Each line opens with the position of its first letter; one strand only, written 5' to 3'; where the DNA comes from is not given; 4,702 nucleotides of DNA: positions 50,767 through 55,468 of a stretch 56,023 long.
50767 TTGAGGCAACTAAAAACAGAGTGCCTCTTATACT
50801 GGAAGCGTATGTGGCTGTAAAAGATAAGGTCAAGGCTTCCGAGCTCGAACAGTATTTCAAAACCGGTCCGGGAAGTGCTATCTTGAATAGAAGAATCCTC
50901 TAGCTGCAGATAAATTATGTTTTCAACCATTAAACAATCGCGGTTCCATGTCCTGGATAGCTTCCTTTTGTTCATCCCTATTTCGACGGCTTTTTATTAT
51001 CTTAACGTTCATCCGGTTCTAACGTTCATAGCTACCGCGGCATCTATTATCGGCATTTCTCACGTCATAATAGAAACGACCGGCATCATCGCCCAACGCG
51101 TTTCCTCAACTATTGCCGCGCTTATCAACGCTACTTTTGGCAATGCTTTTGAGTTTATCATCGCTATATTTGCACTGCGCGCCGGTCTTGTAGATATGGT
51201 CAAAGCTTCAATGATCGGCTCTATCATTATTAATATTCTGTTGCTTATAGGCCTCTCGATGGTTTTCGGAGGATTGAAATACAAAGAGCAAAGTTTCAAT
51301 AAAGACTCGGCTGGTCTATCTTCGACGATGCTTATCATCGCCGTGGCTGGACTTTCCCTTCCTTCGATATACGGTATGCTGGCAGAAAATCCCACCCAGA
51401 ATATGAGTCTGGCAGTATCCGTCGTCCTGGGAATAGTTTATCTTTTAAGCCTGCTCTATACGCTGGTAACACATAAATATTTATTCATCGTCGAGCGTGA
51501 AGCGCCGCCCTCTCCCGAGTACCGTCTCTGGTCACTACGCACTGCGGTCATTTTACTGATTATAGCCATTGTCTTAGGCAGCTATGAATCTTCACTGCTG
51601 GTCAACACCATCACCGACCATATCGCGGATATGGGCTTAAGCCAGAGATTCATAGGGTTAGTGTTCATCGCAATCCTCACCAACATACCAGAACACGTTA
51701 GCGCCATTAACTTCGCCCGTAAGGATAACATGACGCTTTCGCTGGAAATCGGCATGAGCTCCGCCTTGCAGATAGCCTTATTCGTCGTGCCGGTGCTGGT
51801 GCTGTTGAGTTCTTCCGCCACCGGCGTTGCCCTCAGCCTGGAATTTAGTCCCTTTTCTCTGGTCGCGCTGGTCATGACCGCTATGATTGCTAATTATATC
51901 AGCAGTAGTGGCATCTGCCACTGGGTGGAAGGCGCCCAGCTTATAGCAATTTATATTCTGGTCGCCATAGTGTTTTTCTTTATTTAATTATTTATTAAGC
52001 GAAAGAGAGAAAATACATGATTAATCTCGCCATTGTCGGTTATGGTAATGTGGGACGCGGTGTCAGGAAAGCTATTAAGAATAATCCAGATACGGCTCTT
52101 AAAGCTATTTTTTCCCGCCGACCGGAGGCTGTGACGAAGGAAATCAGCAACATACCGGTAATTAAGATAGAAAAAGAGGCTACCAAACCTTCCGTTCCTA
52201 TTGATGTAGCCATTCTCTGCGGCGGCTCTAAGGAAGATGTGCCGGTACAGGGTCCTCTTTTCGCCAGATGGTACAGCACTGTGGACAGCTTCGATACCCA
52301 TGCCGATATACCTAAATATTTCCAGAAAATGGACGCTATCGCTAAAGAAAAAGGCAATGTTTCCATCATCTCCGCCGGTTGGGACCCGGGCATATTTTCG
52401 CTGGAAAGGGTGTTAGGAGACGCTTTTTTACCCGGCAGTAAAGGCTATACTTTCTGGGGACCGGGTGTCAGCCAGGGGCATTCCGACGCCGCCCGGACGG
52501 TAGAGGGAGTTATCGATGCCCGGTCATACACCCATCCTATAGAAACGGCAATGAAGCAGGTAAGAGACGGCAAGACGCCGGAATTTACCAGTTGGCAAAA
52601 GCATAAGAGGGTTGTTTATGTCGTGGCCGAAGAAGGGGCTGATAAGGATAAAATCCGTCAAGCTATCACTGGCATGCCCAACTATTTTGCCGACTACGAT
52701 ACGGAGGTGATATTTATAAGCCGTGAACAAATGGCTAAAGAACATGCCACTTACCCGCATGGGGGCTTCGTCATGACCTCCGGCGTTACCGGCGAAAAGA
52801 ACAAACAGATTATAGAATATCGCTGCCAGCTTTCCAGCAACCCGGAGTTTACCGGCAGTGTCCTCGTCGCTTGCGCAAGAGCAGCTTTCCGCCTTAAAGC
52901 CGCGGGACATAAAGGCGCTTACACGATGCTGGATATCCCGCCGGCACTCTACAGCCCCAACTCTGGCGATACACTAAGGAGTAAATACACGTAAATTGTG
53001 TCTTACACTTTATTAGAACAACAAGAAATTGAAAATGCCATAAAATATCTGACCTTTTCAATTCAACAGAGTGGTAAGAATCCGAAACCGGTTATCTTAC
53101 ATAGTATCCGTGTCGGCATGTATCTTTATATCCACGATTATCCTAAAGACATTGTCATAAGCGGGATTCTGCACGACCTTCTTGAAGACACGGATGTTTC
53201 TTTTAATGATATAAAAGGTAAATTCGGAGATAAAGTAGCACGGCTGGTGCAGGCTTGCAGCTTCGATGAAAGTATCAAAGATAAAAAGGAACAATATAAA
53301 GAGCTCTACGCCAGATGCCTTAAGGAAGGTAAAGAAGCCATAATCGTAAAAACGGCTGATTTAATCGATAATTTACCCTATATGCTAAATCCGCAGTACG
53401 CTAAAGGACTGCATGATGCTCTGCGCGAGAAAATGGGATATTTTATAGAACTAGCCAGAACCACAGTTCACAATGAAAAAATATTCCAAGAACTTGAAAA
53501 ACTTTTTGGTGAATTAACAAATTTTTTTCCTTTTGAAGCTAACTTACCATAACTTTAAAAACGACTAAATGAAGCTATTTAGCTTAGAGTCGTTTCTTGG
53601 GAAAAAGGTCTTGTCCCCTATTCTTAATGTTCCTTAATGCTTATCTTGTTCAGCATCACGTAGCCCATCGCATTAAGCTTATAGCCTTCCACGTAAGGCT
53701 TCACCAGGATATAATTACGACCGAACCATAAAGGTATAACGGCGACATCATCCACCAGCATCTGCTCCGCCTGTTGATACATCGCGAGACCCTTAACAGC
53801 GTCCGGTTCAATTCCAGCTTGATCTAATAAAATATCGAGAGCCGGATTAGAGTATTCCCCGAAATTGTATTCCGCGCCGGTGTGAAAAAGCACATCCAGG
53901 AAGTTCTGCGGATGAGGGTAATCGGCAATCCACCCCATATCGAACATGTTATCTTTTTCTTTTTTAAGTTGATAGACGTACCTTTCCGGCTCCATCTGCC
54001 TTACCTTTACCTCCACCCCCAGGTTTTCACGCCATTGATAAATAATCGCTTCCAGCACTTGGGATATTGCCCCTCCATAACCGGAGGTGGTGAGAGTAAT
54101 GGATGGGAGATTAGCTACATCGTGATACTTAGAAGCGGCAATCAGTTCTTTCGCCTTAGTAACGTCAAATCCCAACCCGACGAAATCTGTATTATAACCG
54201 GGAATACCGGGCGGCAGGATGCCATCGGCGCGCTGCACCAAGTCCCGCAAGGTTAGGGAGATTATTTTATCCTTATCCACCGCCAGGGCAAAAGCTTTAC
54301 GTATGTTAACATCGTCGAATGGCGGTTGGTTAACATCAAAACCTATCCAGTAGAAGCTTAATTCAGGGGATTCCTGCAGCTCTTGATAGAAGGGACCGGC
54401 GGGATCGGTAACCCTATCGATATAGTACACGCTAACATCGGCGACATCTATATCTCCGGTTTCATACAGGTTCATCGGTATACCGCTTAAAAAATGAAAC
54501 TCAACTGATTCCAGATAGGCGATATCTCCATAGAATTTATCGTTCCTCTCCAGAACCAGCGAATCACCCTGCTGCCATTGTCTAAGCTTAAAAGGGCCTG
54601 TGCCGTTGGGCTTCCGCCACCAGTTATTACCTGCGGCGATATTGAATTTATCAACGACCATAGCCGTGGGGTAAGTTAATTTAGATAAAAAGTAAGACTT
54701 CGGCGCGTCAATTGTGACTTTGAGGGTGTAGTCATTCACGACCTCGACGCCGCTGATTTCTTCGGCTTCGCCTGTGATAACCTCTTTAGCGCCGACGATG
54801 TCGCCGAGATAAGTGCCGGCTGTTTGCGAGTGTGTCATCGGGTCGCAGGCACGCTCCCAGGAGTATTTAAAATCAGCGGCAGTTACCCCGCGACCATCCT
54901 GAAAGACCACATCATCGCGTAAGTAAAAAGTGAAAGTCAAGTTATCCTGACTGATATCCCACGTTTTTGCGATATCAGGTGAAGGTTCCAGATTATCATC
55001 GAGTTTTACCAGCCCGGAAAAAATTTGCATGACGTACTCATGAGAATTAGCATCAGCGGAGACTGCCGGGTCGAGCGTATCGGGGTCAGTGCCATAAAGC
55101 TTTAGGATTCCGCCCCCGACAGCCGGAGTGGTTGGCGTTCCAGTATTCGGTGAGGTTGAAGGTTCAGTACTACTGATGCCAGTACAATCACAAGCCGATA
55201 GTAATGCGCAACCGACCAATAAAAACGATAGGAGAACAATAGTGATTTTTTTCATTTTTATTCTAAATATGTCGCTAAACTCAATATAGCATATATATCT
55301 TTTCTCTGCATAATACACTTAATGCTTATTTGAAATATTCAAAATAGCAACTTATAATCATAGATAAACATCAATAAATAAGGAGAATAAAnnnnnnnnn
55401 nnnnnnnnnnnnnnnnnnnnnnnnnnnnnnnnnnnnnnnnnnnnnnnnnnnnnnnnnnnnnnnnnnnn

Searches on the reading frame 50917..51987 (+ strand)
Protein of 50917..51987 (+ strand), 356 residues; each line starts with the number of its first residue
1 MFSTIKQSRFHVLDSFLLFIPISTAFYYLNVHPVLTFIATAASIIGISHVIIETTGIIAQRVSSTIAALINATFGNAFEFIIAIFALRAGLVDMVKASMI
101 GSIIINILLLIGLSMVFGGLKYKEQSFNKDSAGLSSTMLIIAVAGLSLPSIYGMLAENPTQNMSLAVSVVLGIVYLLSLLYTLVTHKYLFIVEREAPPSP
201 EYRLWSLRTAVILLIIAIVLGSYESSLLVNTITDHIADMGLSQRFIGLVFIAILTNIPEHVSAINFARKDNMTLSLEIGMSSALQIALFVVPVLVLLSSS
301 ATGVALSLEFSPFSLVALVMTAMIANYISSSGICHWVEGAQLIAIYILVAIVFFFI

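Call 8: search_protein_families(library=pfam, proteins=[window:50917-51987:+])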
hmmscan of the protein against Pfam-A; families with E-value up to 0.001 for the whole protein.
window:50917-51987:+ (356 aa): 1 family
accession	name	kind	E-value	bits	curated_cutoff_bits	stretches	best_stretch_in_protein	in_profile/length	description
PF01699.29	Na_Ca_ex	-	7.6e-37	127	24.9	2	210-354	2-150/151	Sodium/calcium exchanger protein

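Call 24: find_related_loci(query=window:50917-51987:+, collection=genome_contigs, flank=10000)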
Query window:50917-51987:+ (356 aa) in genome_contigs; peptide patterns used: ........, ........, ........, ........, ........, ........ (x = any residue, [..] = any of these).
51 stretches matched a pattern; 25 encode a relative of the query (tblastn E <= 1e-3); 25 distinct loci.
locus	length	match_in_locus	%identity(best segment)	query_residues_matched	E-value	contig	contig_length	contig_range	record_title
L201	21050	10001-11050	80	7-356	0e+0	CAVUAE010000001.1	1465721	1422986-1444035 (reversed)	MAG: uncultured Chloroflexia bacterium isolate MFD04408.bin.1.100 genome assembly, contig: contig_23294, whole genome sh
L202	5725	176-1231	81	5-356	0e+0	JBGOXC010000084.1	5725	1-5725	MAG: Dehalococcoidia bacterium isolate OBJ_0618_130150_76 k141_2778913_length_5725_cov_12.3343, whole genome shotgun seq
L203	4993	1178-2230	72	6-356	7e-171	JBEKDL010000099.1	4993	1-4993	MAG: Dehalococcoidales bacterium isolate SPRUCE 182 SPRUCE_182_99, whole genome shotgun sequence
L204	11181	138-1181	74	9-356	5e-163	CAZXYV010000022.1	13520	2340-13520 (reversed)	MAG TPA_asm: uncultured Dehalococcoidaceae bacterium isolate binchicken_co300_17 genome assembly, contig: NODE_2488_leng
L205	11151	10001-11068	72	1-356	4e-163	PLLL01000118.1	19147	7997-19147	MAG: Dehalococcoidia bacterium isolate fen_1078 73.20120800_E3X.37_contig_1760, whole genome shotgun sequence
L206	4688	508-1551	71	1-348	1e-165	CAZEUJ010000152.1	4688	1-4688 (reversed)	MAG TPA_asm: uncultured Dehalococcoidaceae bacterium isolate binchicken_co33_232 genome assembly, contig: NODE_28938_len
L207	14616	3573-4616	73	9-356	2e-161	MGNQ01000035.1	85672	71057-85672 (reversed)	MAG: Chloroflexi bacterium RBG_16_56_11 RBG_16_scaffold_384, whole genome shotgun sequence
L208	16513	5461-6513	75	6-356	5e-157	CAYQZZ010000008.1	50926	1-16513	MAG TPA_asm: uncultured Dehalococcoidaceae bacterium isolate binchicken_co103_286 genome assembly, contig: NODE_469_leng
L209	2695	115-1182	66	1-356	3e-165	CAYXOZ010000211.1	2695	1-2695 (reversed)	MAG TPA_asm: uncultured Dehalococcoidaceae bacterium isolate binchicken_co283_192 genome assembly, contig: NODE_36369_le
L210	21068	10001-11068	74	1-356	6e-150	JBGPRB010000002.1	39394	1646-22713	MAG: Dehalococcoidia bacterium isolate OBJ1_062018_150_19 k141_71469_length_39394_cov_10.4025, whole genome shotgun sequ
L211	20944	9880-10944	67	1-356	5e-149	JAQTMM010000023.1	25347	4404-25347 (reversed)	MAG: Dehalococcoidales bacterium isolate STA_40 NODE_3667_length_25347_cov_10.598731_Sandtown_A, whole genome shotgun se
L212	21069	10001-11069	72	1-356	1e-141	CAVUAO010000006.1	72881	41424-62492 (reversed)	MAG: uncultured Chloroflexia bacterium isolate MFD04408.bin.1.159 genome assembly, contig: contig_49092, whole genome sh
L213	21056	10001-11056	40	13-356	3e-63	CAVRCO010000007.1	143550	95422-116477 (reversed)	MAG: uncultured Verrucomicrobiae bacterium isolate MFD03346.bin.2.17 genome assembly, contig: contig_17119, whole genome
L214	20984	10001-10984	37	27-356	2e-58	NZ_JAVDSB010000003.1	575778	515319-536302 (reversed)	Paenibacillus qinlingensis strain CC258 Ga0451258_03, whole genome shotgun sequence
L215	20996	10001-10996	39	27-356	1e-57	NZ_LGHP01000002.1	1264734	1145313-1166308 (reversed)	Bacillus sp. FJAT-28004 scaffold_1, whole genome shotgun sequence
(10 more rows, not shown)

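Call 39: search_protein_families(library=pfam, proteins=[L201:8408-9586:+, L208:3855-5024:+, L201:7638-8411:+], max_evalue=0.01)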
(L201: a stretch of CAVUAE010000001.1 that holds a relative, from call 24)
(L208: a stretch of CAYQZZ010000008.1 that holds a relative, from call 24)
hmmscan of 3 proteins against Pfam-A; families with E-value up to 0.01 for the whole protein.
L201:8408-9586:+ (392 aa): 3 families
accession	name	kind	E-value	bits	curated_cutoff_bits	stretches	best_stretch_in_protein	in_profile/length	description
PF00589.27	Phage_integrase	-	1.8e-25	90.1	27.1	1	182-364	5-169/172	Phage integrase family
PF14659.12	Phage_int_SAM_3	-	2.3e-16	60.2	22.6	1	65-122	1-57/58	Phage integrase, N-terminal SAM-like domain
PF14657.12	Arm-DNA-bind_4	-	2.7e-06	27.3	22.3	1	13-58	2-47/47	Arm DNA-binding domain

L208:3855-5024:+ (389 aa): 4 families
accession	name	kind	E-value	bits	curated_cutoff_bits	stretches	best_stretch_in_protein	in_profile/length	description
PF00589.27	Phage_integrase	-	5.4e-26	91.8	27.1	1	178-361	4-169/172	Phage integrase family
PF14659.12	Phage_int_SAM_3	-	1.3e-16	61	22.6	1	62-119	1-57/58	Phage integrase, N-terminal SAM-like domain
PF14657.12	Arm-DNA-bind_4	-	1.2e-06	28.4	22.3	1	10-55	2-47/47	Arm DNA-binding domain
PF13495.12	Phage_int_SAM_4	-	0.0049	17.7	27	0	66-143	1-71/85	Phage integrase, N-terminal SAM-like domain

L201:7638-8411:+ (257 aa): 0 families

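Call 55: find_related_loci(query=L201:8408-9586:+, collection=metagenome_contigs, flank=10000)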
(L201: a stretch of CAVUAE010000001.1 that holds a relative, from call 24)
Query L201:8408-9586:+ (392 aa) in metagenome_contigs; peptide patterns used: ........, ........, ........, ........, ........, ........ (x = any residue, [..] = any of these).
594 stretches matched a pattern (row limit reached: there are more); 559 encode a relative of the query (tblastn E <= 1e-3); the best 80 are kept; 80 distinct loci.
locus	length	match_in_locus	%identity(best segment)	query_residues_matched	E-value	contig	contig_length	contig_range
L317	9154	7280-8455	97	1-392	0e+0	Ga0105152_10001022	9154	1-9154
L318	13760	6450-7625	97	1-392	0e+0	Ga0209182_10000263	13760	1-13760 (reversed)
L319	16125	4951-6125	97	1-392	0e+0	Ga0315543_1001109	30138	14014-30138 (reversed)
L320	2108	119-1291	82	1-391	0e+0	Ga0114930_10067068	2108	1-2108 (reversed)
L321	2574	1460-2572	82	1-371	0e+0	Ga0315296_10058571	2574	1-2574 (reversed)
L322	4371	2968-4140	73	1-391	0e+0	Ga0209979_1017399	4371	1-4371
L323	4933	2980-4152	75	1-391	0e+0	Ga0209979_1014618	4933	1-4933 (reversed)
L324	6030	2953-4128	73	1-392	0e+0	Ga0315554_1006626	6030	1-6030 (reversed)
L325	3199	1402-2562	69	1-387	0e+0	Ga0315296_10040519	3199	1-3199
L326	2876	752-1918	69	1-389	0e+0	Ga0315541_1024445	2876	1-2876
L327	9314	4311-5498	68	1-392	0e+0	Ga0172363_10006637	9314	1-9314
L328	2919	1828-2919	73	1-364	0e+0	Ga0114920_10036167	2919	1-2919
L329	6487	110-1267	68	1-387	0e+0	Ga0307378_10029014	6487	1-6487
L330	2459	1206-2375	69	1-390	0e+0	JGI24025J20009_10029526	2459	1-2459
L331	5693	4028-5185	68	1-387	0e+0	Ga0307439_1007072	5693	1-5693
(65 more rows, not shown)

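Call 77: search_solved_structures(query=L201:8408-9586:+, max_evalue=0.01)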
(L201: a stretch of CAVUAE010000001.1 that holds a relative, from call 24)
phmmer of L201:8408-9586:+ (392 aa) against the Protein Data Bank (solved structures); distinct sequences matched with E-value up to 0.01: 12.
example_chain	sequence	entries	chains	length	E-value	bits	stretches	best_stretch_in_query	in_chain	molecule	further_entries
2kkp_A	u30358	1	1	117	1.4e-20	76.8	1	59-172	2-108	Phage integrase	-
3nkh_A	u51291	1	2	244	5e-12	48.7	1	205-369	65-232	Integrase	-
5hxy_A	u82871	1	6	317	1.3e-09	40.7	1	169-365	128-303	Tyrosine recombinase XerA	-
6en0_A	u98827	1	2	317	7.6e-09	38.2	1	132-365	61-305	Int protein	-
6emy_A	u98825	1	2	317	7.6e-09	38.2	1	132-365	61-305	Int protein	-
6emz_A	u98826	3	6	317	2e-08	36.8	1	132-365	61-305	Int protein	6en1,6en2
2kd1_A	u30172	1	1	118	3.2e-07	32.8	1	60-178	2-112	DNA integration/recombination/invertion protein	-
4a8e_A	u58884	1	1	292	3.1e-06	29.6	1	298-373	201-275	PROBABLE TYROSINE RECOMBINASE XERC-LIKE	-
9i5v_14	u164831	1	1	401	0.00013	24.3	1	286-364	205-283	Ribosome-associated translation inhibitor RaiA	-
1z1g_A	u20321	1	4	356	0.0047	19.1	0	61-222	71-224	Integrase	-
1aih_A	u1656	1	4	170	0.005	19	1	323-373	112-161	HP1 INTEGRASE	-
1p7d_A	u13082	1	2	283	0.0066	18.6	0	125-222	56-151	Integrase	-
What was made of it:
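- Closest known: Heterobivalent tyrosine integrases with arm-type sites. Same: Relatives' integrases have an N-terminal arm-binding domain (PF14657), a SAM-like domain and a catalytic domain (call 39), and they match the Tn1549 and lambda Int structures by sequence (call 77).
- The integrases have Arm-DNA-bind_4, Phage_int_SAM_3 and Phage_integrase domains (call 39) and match the Tn1549 and lambda Int structures by sequence (call 77).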

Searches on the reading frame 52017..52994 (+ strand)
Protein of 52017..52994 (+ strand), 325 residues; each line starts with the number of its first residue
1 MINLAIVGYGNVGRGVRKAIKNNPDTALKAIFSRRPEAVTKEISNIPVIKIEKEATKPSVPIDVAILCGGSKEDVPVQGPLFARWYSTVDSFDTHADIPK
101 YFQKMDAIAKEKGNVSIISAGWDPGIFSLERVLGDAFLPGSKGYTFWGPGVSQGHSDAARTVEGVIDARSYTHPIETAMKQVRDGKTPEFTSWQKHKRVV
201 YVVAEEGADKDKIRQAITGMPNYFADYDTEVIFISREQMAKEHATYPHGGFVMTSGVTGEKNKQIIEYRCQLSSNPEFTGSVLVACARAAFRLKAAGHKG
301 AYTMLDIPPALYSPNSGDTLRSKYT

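Call 8: search_protein_families(library=pfam, proteins=[window:52017-52994:+])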
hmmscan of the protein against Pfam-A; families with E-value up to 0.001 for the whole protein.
window:52017-52994:+ (325 aa): 1 family
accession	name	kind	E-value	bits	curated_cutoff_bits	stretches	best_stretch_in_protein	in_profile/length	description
PF16654.10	DAPDH_C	-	2.1e-65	219.7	30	1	121-274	1-154/154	Diaminopimelic acid dehydrogenase C-terminal domain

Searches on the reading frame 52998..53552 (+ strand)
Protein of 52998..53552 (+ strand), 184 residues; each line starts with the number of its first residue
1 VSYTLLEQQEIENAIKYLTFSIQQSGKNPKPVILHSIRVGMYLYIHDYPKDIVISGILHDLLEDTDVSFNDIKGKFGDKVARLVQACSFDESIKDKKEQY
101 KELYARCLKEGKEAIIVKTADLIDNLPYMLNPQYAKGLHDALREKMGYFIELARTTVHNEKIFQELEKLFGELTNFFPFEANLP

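Call 8: search_protein_families(library=pfam, proteins=[window:52998-53552:+])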
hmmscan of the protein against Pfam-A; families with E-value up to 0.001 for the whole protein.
window:52998-53552:+ (184 aa): 1 family
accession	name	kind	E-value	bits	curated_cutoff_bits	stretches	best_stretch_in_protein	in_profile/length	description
PF13328.12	HD_4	-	1.2e-09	38.5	27.2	1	23-129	11-127/156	HD domain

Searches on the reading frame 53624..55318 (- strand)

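Call 8: search_protein_families(library=pfam, proteins=[window:53624-55318:-])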
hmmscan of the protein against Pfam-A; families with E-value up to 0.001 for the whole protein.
window:53624-55318:- (564 aa): 1 family
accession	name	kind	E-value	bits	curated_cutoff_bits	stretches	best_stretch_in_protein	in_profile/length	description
PF00496.27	SBP_bac_5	-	8e-82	275.7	32.4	1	111-483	1-366/368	Bacterial extracellular solute-binding proteins, family 5 Middle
